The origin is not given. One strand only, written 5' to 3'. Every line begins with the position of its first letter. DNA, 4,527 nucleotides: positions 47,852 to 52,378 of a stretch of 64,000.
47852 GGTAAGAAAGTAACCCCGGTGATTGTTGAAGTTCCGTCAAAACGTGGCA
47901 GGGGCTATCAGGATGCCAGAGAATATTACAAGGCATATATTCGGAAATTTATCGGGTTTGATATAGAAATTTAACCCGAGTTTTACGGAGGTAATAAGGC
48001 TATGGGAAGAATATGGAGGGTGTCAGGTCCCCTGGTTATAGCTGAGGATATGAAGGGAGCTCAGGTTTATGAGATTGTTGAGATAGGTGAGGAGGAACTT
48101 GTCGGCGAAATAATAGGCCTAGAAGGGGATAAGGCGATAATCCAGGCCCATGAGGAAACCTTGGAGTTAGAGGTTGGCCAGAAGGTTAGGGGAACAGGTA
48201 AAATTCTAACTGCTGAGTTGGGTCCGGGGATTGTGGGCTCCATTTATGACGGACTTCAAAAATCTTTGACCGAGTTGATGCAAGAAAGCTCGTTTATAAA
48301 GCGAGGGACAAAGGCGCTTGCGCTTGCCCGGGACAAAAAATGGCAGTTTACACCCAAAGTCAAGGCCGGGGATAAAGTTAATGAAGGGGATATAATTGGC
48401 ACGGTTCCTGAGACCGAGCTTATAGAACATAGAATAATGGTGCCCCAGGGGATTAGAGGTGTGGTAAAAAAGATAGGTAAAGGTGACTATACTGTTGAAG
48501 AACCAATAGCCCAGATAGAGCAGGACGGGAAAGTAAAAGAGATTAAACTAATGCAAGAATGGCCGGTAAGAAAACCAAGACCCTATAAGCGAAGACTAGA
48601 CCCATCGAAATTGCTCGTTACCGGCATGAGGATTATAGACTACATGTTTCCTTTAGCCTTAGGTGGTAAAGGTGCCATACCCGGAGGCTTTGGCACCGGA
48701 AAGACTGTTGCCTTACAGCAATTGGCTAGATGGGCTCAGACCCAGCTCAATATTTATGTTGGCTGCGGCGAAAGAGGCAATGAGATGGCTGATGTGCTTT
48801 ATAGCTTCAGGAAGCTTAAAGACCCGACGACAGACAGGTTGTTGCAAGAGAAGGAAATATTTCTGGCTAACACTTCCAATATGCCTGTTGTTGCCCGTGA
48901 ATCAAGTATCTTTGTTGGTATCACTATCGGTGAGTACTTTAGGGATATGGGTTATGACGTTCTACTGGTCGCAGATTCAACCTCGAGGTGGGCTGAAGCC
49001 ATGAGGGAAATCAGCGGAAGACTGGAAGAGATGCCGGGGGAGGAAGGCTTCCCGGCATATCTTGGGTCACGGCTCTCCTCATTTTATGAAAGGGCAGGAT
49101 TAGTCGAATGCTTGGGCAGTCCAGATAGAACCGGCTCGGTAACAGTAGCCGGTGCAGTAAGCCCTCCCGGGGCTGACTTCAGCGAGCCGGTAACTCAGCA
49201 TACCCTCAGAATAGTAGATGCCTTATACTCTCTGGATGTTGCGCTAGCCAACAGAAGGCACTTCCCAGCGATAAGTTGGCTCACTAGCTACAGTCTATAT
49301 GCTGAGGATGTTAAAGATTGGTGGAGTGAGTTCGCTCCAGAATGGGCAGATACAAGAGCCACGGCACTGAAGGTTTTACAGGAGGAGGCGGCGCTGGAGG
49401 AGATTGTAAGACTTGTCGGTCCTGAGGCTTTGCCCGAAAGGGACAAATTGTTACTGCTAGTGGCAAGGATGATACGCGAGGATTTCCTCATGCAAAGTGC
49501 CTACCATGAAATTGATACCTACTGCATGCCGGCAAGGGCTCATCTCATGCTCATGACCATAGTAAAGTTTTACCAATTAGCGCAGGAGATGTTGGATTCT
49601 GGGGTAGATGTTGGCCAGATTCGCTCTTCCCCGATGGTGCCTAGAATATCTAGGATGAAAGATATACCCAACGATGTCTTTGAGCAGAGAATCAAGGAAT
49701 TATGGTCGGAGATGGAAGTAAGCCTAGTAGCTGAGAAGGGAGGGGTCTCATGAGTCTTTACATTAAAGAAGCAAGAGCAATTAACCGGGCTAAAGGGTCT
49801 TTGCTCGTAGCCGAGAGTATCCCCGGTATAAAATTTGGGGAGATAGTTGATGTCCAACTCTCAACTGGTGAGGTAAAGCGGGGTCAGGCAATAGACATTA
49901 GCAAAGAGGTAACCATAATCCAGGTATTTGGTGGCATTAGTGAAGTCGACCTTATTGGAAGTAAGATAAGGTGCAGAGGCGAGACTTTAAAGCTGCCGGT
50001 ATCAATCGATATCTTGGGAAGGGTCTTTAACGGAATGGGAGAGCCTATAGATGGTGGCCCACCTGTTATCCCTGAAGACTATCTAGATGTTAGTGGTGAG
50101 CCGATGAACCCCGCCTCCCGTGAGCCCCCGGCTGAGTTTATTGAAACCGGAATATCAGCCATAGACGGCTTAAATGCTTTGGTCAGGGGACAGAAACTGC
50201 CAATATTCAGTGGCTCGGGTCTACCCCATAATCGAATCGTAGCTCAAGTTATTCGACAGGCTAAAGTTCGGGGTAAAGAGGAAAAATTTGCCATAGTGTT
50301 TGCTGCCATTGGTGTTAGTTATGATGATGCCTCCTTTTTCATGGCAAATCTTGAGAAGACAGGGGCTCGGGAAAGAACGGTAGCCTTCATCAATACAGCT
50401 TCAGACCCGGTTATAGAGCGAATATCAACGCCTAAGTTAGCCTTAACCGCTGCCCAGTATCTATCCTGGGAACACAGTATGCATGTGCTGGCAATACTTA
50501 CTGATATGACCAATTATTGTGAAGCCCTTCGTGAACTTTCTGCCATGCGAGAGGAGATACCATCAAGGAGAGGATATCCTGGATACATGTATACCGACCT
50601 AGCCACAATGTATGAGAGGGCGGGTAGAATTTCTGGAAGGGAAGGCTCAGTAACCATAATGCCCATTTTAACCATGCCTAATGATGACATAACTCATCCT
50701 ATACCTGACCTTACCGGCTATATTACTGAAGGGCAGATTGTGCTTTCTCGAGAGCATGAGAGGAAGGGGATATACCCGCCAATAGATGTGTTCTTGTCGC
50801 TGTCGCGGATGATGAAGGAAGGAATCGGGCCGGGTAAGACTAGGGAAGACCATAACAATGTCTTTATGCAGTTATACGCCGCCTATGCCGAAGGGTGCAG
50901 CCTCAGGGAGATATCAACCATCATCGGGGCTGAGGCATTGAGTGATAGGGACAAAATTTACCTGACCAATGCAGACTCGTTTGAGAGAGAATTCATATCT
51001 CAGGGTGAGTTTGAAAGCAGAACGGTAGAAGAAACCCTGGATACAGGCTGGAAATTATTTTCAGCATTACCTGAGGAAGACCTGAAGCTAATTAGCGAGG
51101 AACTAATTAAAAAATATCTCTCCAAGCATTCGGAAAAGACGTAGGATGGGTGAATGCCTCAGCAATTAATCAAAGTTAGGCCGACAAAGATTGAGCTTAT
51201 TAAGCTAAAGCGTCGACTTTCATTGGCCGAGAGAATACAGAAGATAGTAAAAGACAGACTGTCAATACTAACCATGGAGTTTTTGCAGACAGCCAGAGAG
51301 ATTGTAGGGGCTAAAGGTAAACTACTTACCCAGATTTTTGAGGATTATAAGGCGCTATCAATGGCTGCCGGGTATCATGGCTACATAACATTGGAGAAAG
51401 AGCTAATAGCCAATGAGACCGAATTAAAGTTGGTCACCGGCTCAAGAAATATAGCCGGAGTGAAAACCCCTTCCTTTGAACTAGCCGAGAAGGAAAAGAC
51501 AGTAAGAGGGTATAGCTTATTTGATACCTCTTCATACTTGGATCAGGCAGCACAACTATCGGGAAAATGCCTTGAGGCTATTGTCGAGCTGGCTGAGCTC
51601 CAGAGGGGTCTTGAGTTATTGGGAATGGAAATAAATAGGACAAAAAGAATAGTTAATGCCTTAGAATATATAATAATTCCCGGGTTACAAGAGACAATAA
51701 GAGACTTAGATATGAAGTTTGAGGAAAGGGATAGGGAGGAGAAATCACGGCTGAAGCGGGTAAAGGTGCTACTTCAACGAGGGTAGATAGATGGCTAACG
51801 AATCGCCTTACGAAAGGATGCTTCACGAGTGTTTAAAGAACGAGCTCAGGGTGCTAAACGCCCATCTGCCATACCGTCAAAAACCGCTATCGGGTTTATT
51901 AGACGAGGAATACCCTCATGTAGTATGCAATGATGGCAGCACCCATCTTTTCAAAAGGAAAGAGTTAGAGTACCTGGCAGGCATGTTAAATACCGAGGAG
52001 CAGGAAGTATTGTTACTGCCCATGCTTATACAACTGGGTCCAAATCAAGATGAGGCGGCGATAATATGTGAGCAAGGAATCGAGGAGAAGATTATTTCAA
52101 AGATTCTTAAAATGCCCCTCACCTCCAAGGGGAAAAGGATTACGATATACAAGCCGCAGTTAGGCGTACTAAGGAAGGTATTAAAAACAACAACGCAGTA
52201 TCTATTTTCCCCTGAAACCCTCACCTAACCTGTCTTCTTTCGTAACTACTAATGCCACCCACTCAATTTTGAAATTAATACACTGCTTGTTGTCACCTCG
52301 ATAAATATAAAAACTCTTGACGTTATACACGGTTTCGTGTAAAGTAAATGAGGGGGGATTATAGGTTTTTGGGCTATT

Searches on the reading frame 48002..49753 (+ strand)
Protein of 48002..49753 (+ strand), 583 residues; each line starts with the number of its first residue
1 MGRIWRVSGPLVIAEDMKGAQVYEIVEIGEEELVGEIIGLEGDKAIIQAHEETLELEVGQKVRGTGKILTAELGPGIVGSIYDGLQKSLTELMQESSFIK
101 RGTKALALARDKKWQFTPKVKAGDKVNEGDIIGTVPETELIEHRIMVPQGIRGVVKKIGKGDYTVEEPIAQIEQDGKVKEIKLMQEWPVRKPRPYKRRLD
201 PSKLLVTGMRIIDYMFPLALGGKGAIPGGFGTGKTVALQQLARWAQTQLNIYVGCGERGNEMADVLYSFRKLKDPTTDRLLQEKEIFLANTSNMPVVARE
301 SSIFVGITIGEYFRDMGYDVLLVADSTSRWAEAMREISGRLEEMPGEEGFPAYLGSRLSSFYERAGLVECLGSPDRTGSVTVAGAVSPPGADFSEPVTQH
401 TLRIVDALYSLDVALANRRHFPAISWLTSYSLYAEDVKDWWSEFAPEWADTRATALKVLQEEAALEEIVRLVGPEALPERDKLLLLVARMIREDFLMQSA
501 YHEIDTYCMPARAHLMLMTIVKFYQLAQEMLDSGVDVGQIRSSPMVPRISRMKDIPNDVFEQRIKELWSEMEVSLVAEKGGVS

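Call 9: search_protein_families(library=pfam, proteins=[window:48002-49753:+], max_evalue=0.00001)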
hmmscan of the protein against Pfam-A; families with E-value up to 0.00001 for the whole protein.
window:48002-49753:+ (583 aa): 4 families
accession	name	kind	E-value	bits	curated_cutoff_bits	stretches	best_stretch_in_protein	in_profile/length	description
PF00006.31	ATP-synt_ab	-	1e-68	231.6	29.5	1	208-431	1-213/213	ATP synthase alpha/beta family, nucleotide-binding domain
PF16886.11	ATP-synt_ab_Xtn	-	1.5e-33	114.8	25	1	107-190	3-88/88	ATPsynthase alpha/beta subunit barrel-sandwich domain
PF22919.1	ATP-synt_VA_C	-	1.5e-21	76.8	24.7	1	443-534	7-95/101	C-terminal domain of V and A type ATP synthase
PF02874.29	ATP-synt_ab_N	-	4.7e-14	53.1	20.9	1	5-66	2-69/69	ATP synthase alpha/beta family, beta-barrel domain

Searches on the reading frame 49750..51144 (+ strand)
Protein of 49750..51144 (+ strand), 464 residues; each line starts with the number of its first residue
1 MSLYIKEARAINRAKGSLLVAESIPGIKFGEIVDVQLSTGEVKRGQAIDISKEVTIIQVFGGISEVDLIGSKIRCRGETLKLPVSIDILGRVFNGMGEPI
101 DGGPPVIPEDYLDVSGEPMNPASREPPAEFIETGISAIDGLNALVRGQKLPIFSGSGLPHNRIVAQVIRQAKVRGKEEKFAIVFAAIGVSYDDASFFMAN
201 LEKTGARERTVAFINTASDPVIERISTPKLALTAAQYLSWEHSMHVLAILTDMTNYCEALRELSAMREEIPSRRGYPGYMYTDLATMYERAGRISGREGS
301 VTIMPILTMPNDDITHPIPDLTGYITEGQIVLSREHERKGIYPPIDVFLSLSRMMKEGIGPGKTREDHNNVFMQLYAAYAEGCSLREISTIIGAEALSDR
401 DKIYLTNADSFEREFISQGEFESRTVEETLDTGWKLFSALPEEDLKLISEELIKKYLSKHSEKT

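Call 9: search_protein_families(library=pfam, proteins=[window:49750-51144:+], max_evalue=0.00001)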
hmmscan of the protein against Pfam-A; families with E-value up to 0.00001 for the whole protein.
window:49750-51144:+ (464 aa): 2 families
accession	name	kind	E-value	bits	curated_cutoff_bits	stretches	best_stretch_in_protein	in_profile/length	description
PF00006.31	ATP-synt_ab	-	8.5e-76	254.8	29.5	1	134-352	1-213/213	ATP synthase alpha/beta family, nucleotide-binding domain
PF22919.1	ATP-synt_VA_C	-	3.8e-30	104.4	24.7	1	358-456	2-100/101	C-terminal domain of V and A type ATP synthase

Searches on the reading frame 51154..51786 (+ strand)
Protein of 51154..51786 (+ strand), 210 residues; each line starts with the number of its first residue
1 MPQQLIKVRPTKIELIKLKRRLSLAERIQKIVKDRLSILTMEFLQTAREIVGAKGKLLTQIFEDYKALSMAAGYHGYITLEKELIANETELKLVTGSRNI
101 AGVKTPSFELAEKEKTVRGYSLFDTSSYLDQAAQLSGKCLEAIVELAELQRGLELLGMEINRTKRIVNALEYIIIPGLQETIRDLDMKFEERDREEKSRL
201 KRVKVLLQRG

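Call 9: search_protein_families(library=pfam, proteins=[window:51154-51786:+], max_evalue=0.00001)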
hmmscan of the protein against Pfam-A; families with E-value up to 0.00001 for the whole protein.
window:51154-51786:+ (210 aa): 1 family
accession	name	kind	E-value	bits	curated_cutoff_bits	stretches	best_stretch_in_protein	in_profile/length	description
PF01813.22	ATP-synt_D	-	3.7e-47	161.2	25.7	1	14-204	1-195/196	ATP synthase subunit D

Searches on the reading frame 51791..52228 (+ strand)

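Call 9: search_protein_families(library=pfam, proteins=[window:51791-52228:+], max_evalue=0.00001)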
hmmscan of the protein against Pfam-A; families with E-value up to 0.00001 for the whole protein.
window:51791-52228:+ (145 aa): 1 family
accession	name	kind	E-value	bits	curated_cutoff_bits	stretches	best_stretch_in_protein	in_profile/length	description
PF01886.21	DUF61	-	3.3e-32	111.6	27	1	14-139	3-127/127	Protein of unknown function DUF61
